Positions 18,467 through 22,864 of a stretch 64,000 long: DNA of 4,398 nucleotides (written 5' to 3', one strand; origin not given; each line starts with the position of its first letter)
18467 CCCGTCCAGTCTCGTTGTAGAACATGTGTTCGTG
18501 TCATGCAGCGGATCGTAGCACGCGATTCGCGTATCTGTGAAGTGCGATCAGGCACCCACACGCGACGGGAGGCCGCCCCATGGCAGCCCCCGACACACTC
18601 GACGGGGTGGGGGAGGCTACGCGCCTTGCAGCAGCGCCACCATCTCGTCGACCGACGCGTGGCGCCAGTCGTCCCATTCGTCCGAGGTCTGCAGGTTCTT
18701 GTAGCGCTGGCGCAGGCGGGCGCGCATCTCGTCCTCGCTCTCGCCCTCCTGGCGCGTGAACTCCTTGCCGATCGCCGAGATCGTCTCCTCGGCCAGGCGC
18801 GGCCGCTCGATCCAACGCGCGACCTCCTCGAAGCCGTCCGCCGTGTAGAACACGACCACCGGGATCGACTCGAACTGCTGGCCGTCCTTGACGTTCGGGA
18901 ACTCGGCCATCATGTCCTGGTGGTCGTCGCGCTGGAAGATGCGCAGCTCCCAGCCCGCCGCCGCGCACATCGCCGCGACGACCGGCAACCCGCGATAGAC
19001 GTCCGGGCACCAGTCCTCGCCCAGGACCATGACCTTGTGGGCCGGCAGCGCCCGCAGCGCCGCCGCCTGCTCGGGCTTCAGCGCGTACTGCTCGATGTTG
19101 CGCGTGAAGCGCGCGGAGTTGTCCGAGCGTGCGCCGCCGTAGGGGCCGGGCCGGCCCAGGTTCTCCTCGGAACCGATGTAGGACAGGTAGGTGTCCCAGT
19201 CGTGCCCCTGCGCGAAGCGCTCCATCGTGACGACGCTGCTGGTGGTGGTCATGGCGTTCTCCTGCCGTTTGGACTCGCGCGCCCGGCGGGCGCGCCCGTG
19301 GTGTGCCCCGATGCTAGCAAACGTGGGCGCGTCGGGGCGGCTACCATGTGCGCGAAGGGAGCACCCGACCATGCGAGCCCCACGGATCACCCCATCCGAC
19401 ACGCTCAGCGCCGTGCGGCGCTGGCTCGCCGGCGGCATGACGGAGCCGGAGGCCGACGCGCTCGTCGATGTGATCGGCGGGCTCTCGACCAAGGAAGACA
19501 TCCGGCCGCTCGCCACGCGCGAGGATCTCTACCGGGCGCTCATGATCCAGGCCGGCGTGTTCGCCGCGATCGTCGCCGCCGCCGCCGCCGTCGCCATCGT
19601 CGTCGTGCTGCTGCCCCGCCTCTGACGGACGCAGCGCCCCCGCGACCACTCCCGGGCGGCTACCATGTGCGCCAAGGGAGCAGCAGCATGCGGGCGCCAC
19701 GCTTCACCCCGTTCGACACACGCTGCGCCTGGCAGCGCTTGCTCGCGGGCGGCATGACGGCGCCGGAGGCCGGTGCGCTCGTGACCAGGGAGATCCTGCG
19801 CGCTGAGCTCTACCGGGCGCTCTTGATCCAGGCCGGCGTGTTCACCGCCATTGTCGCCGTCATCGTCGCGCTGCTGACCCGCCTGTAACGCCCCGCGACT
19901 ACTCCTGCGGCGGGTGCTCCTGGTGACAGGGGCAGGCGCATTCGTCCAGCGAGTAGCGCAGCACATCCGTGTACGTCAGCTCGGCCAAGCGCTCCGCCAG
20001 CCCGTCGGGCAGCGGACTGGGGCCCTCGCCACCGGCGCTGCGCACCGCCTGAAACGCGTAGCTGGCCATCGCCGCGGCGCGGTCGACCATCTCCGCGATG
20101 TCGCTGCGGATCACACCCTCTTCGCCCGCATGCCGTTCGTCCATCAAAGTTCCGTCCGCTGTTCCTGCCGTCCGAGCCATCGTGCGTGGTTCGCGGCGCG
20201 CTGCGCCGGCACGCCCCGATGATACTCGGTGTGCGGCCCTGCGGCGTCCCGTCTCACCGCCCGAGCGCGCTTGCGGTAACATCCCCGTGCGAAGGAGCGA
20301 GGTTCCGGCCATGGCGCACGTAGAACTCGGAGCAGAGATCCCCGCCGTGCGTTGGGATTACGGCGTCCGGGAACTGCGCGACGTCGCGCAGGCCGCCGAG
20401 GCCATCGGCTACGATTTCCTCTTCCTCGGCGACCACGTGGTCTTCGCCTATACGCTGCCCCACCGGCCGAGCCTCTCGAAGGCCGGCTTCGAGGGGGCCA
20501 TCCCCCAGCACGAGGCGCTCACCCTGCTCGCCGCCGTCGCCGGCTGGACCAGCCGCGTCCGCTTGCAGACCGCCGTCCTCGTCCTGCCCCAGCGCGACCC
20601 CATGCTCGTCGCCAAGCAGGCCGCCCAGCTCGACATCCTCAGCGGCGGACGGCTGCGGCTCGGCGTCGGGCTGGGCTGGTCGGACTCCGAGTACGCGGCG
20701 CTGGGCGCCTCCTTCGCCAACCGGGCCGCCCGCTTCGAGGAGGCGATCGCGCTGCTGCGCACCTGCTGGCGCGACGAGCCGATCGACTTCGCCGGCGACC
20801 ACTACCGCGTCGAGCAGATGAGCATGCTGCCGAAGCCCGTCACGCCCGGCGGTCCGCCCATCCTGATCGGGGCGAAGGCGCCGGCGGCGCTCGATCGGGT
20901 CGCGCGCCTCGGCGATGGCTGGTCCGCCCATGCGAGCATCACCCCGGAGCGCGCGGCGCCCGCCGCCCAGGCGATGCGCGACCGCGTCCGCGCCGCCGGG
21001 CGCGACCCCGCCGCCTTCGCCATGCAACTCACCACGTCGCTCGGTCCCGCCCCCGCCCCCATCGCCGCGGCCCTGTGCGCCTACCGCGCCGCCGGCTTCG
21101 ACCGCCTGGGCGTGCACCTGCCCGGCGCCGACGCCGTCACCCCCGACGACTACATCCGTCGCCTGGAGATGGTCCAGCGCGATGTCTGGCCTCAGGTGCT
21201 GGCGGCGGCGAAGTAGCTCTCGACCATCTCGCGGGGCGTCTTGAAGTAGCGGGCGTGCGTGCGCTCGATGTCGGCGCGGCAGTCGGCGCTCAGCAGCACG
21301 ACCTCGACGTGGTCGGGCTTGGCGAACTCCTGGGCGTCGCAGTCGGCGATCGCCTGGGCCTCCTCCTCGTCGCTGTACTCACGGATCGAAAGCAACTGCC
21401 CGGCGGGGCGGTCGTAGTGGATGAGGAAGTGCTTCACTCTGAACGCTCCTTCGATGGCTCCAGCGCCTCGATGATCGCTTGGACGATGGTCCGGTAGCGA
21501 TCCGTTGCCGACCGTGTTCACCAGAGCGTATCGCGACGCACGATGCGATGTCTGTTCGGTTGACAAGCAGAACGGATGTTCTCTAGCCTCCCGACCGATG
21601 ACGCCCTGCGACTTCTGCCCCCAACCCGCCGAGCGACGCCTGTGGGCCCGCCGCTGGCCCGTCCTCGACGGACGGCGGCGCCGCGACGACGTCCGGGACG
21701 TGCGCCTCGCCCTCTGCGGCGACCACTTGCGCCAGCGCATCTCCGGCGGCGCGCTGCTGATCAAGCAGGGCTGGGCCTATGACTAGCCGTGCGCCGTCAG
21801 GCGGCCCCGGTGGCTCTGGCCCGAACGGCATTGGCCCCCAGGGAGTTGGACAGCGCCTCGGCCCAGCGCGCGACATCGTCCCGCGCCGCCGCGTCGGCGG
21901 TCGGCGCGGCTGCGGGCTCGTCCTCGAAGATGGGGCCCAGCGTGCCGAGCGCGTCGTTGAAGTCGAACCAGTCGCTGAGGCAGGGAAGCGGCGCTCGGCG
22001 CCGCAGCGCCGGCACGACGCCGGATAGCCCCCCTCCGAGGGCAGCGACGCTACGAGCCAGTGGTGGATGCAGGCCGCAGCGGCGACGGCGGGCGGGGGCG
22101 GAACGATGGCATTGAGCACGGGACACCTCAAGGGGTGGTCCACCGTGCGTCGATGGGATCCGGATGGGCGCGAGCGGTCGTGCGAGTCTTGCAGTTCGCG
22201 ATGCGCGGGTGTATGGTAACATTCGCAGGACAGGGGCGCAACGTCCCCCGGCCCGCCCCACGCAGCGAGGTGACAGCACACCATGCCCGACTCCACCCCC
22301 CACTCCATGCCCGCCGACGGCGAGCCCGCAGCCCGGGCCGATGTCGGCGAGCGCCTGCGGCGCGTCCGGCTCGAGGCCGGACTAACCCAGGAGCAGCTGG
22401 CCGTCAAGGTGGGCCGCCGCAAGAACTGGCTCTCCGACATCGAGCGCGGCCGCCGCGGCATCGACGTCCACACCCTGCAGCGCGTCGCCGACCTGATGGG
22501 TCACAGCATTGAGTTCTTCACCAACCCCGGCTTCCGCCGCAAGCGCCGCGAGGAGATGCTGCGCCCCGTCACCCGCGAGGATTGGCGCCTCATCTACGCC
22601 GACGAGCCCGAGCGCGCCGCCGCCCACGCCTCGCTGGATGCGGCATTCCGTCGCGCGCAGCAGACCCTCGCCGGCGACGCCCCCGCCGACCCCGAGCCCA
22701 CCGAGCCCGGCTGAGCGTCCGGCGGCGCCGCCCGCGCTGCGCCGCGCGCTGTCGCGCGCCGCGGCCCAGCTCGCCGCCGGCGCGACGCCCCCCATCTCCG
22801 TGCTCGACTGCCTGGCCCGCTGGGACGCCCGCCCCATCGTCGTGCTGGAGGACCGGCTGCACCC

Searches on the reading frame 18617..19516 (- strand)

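Call 4: search_protein_families(library=pfam, max_evalue=0.01, proteins=[window:18617-19516:-])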
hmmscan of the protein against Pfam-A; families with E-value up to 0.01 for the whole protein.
window:18617-19516:- (299 aa): 1 family
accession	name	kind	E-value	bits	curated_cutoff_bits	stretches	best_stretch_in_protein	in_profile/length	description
PF14595.12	Thioredoxin_9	-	3.5e-22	79.1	25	1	130-246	12-125/129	Thioredoxin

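Call 93: search_protein_families(library=phrogs, max_evalue=0.001, proteins=[window:18617-19516:-])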
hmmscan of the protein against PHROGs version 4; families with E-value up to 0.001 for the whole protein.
window:18617-19516:- (299 aa): 0 families

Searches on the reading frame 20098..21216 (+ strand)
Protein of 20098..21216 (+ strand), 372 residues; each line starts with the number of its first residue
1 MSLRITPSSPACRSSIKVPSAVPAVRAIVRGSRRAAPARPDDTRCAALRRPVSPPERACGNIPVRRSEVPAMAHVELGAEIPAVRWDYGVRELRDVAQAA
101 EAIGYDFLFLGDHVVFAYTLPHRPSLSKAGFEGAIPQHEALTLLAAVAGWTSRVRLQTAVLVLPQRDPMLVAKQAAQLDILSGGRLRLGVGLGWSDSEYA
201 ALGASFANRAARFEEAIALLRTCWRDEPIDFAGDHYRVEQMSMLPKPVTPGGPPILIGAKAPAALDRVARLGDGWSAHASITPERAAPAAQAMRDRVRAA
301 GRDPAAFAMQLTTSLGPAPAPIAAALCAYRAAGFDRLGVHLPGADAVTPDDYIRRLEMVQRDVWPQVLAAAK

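Call 18: search_protein_families(library=pfam, max_evalue=0.001, proteins=[window:20098-21216:+])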
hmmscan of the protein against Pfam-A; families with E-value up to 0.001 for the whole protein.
window:20098-21216:+ (372 aa): 1 family
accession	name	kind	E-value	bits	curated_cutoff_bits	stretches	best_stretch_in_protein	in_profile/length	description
PF00296.26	Bac_luciferase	-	9.1e-55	186.6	27.9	1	90-330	22-245/314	Luciferase-like monooxygenase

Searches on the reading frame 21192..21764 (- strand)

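Call 18: search_protein_families(library=pfam, max_evalue=0.001, proteins=[window:21192-21764:-])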
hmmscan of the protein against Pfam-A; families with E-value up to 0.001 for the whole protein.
window:21192-21764:- (190 aa): 0 families

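Call 93: search_protein_families(library=phrogs, max_evalue=0.001, proteins=[window:21192-21764:-])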
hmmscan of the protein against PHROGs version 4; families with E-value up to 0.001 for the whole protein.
window:21192-21764:- (190 aa): 1 family
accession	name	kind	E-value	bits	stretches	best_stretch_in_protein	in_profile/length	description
phrog_22117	-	unknown function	0.0001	23.3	1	112-175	3-64/66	-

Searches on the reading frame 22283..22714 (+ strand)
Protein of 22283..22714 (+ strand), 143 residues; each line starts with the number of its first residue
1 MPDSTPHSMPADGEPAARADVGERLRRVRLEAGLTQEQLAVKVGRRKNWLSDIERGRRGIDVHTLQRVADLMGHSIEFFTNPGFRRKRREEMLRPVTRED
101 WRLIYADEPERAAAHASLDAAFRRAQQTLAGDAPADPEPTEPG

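Call 18: search_protein_families(library=pfam, max_evalue=0.001, proteins=[window:22283-22714:+])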
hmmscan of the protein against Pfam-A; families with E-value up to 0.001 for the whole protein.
window:22283-22714:+ (143 aa): 3 families
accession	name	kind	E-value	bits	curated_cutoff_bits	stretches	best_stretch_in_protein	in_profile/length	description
PF13560.12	HTH_31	-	1.2e-13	51.6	27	1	21-73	2-55/64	Helix-turn-helix domain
PF01381.28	HTH_3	-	4.4e-10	39.9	23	1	25-77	1-53/55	Helix-turn-helix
PF12844.13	HTH_19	-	2.3e-07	31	30.2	1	22-73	1-52/64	Helix-turn-helix domain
